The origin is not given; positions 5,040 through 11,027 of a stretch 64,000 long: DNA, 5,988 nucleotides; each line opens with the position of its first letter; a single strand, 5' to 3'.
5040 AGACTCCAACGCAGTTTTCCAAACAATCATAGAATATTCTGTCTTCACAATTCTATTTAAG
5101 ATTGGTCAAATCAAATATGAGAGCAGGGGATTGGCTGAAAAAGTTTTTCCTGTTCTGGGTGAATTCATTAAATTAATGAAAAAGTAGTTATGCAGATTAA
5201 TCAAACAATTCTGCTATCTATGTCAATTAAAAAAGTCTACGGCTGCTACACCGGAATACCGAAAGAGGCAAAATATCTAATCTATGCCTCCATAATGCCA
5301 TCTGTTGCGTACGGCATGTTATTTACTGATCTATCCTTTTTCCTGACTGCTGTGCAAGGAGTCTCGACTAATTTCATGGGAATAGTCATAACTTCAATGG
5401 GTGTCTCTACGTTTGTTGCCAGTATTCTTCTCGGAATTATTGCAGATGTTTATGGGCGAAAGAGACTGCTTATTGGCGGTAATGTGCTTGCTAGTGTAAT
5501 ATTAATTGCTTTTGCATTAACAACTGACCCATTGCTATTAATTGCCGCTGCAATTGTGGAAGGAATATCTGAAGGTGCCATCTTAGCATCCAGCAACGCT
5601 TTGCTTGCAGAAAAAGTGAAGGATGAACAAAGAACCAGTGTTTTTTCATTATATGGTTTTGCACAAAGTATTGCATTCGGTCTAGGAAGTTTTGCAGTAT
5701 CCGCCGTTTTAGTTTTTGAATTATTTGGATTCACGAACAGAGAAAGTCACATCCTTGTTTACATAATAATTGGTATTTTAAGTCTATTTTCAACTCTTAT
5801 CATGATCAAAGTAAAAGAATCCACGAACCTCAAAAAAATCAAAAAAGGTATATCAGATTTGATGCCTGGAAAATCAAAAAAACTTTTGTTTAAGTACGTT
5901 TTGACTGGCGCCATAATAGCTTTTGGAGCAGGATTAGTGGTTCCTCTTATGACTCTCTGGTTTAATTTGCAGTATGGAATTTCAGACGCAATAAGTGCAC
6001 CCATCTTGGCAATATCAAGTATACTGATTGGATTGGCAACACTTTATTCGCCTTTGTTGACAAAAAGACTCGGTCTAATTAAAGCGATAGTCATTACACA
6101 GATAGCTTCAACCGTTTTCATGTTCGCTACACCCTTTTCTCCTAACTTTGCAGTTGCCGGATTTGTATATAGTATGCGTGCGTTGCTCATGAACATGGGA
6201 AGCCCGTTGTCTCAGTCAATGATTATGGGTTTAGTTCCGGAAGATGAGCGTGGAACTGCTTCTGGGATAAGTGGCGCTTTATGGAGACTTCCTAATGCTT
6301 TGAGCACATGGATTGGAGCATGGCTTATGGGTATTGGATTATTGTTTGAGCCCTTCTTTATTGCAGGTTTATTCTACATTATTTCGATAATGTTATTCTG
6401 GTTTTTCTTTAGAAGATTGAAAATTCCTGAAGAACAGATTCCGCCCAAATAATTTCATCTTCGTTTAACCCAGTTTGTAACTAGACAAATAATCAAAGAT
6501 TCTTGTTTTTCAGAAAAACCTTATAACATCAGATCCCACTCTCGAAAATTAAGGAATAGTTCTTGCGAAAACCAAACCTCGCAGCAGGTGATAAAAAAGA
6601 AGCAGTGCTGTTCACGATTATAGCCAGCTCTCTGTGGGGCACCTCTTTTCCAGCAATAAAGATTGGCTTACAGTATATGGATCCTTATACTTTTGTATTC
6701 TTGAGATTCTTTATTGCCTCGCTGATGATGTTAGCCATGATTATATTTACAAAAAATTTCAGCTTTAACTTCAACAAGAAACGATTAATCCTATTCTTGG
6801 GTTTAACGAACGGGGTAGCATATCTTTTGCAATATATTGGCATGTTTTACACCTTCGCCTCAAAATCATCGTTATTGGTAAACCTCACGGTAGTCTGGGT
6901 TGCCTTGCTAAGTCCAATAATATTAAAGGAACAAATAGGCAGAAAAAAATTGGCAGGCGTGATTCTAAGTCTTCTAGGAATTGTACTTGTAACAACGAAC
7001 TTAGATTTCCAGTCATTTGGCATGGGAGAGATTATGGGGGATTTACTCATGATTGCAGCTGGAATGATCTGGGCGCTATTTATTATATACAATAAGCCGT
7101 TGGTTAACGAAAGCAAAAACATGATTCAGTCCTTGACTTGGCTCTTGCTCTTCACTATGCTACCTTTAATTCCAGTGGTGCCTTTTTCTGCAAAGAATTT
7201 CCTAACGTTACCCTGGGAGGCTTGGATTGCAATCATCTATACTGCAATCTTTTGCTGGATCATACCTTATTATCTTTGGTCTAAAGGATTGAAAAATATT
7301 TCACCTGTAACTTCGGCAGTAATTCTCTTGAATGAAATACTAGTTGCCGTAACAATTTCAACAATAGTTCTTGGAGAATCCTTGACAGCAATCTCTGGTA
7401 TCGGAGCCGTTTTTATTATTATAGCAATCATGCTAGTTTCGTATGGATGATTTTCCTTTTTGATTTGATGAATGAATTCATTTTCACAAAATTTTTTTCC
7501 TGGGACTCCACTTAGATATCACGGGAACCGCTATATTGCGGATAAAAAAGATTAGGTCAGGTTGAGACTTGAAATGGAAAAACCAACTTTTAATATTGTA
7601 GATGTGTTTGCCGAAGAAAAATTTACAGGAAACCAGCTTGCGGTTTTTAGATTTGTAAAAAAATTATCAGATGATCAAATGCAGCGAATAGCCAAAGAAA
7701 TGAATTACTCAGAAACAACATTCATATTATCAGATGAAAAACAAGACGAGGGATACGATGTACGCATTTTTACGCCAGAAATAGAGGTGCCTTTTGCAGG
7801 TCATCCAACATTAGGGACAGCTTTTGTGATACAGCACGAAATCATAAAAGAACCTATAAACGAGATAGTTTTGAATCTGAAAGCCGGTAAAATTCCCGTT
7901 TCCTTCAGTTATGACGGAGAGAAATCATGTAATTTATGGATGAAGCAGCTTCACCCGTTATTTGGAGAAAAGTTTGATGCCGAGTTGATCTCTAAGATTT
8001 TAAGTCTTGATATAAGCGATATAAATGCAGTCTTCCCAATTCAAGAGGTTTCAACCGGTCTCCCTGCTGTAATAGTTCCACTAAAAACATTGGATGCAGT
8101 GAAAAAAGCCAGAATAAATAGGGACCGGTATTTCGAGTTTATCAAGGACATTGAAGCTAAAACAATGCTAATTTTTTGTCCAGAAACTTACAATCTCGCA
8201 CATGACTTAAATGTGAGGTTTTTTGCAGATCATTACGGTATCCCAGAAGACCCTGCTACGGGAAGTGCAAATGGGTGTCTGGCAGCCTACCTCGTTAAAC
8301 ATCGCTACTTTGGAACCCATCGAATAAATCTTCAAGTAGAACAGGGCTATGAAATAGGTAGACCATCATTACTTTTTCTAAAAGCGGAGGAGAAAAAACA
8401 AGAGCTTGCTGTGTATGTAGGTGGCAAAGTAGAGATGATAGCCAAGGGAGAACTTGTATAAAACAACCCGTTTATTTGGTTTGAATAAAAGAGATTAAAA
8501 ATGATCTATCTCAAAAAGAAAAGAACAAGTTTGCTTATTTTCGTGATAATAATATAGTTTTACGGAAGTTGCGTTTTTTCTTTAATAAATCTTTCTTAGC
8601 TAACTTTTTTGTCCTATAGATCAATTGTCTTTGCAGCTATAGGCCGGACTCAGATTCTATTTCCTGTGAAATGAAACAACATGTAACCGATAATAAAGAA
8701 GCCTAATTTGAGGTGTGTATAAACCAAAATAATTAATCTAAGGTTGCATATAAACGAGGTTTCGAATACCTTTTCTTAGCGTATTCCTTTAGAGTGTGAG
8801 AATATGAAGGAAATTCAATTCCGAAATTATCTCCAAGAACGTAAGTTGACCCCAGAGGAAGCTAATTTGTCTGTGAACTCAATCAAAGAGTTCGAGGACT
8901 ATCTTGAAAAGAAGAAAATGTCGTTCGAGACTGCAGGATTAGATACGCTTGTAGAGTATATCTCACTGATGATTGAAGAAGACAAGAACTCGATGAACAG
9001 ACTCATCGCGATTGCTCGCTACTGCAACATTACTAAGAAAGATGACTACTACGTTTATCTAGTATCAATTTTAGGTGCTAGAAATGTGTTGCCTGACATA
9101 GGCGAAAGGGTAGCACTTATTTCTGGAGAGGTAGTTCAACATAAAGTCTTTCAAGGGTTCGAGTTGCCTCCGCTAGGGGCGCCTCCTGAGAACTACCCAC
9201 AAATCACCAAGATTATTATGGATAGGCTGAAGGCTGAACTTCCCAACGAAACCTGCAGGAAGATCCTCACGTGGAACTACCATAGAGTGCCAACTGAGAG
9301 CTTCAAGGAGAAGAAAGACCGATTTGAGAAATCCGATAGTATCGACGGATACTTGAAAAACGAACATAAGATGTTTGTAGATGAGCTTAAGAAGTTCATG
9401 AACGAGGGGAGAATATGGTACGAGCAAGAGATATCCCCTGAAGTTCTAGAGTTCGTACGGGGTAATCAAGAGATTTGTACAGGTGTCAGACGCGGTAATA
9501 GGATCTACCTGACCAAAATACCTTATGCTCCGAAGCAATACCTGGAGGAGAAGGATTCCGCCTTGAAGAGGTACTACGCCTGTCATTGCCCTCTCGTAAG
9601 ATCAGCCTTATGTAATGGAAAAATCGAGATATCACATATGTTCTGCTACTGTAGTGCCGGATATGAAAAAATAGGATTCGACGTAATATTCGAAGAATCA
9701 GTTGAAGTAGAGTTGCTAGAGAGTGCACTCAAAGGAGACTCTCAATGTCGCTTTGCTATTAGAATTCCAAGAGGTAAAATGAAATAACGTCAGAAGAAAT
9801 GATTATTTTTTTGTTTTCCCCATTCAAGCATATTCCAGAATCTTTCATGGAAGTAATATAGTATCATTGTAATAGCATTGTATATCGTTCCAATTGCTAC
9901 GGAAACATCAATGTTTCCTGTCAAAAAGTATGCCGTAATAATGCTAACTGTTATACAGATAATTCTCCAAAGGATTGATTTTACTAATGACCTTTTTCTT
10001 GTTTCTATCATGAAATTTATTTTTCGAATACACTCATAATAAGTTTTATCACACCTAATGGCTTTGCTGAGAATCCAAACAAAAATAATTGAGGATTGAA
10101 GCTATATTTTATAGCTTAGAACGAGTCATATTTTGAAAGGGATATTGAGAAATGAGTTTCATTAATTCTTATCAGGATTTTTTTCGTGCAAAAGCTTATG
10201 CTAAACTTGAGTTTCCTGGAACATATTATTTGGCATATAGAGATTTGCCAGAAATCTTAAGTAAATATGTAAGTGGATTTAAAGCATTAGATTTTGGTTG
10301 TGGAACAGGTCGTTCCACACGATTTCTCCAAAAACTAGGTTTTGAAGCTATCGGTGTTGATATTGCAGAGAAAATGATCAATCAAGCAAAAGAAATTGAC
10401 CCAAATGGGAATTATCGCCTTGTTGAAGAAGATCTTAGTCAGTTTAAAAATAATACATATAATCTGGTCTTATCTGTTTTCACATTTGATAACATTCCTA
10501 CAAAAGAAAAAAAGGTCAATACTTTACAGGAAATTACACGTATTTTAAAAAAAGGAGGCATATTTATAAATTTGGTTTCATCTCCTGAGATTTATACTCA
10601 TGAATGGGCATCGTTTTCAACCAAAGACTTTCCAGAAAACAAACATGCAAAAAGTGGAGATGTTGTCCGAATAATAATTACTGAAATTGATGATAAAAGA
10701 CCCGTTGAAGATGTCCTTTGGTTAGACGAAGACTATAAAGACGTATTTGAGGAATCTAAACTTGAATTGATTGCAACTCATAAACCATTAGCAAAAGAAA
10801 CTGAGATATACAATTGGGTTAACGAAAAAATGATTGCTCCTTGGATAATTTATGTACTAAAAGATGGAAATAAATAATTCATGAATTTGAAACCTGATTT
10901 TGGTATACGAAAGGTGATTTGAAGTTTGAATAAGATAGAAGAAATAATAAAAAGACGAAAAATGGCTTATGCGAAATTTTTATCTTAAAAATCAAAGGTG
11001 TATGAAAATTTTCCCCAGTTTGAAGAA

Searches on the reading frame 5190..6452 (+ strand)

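Call 29: search_protein_families(library=pfam, proteins=[window:5190-6452:+], max_evalue=0.0001)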
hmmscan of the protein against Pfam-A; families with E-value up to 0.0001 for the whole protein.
window:5190-6452:+ (420 aa): 1 family
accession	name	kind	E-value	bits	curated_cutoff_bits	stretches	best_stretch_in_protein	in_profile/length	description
PF07690.21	MFS_1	-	7.5e-44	150.5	33.4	2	39-372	10-346/347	Major Facilitator Superfamily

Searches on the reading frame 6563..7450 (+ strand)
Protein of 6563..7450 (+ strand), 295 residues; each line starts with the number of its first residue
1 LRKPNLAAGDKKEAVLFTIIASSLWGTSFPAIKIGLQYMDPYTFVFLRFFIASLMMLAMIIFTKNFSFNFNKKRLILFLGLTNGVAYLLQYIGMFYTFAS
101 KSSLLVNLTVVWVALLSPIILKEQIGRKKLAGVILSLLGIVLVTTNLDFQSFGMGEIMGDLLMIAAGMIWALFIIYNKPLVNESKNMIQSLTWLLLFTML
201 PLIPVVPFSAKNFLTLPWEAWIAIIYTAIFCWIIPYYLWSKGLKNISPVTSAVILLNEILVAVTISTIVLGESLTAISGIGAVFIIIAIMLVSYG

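Call 29: search_protein_families(library=pfam, proteins=[window:6563-7450:+], max_evalue=0.0001)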
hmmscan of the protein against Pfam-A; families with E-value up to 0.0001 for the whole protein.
window:6563-7450:+ (295 aa): 1 family
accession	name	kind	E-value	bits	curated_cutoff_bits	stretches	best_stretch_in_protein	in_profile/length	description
PF00892.27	EamA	-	2.6e-46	157.7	28.2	2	14-144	3-134/135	EamA-like transporter family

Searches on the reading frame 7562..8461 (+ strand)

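Call 29: search_protein_families(library=pfam, proteins=[window:7562-8461:+], max_evalue=0.0001)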
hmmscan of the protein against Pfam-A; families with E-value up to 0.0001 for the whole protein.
window:7562-8461:+ (299 aa): 1 family
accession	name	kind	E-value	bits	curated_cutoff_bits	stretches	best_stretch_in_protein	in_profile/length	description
PF02567.21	PhzC-PhzF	-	7.2e-61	206.6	27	1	13-293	1-278/281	Phenazine biosynthesis-like protein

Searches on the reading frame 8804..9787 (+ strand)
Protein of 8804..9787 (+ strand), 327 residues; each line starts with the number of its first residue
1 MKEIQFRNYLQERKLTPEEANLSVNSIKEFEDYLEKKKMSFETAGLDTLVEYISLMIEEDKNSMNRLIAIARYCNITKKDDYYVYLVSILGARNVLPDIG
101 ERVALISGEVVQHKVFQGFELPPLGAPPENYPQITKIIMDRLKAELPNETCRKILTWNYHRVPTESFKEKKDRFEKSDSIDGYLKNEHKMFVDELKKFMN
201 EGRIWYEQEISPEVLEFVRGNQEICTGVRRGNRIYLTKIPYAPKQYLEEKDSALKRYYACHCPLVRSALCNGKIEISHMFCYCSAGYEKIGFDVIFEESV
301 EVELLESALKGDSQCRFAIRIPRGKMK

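Call 29: search_protein_families(library=pfam, proteins=[window:8804-9787:+], max_evalue=0.0001)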
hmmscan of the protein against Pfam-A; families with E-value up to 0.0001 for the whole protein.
window:8804-9787:+ (327 aa): 1 family
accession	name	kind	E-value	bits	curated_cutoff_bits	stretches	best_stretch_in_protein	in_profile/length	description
PF19641.4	DUF6144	-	2.1e-07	31.5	28.8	1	256-324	115-178/181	Family of unknown function (DUF6144)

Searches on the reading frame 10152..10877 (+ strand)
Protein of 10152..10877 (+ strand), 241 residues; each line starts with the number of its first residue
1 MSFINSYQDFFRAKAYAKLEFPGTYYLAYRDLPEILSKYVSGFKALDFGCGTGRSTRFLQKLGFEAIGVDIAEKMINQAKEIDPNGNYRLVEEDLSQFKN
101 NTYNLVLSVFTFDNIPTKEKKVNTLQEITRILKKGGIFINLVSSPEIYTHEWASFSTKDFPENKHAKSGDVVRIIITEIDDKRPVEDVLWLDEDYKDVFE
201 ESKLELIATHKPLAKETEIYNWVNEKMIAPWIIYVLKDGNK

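Call 29: search_protein_families(library=pfam, proteins=[window:10152-10877:+], max_evalue=0.0001)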
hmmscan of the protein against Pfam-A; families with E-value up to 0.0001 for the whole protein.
window:10152-10877:+ (241 aa): 7 families
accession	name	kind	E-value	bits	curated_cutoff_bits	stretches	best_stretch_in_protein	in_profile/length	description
PF08241.18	Methyltransf_11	-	1.1e-17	64.9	21.2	1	46-139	1-94/95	Methyltransferase domain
PF13649.12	Methyltransf_25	-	1.8e-16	61.1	27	1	46-136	2-97/97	Methyltransferase domain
PF08242.18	Methyltransf_12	-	4.8e-13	50.1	30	1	46-138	1-98/98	Methyltransferase domain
PF13847.12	Methyltransf_31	-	6.6e-13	49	27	1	41-139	3-108/145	Methyltransferase domain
PF13489.12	Methyltransf_23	-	3.8e-11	43.4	27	1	41-150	22-126/164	Methyltransferase domain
PF03848.20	TehB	-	1.9e-07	31.1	20.4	1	38-129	27-124/193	Tellurite resistance protein TehB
PF01209.24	Ubie_methyltran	-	1e-06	28.7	20.1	1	39-146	45-158/233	ubiE/COQ5 methyltransferase family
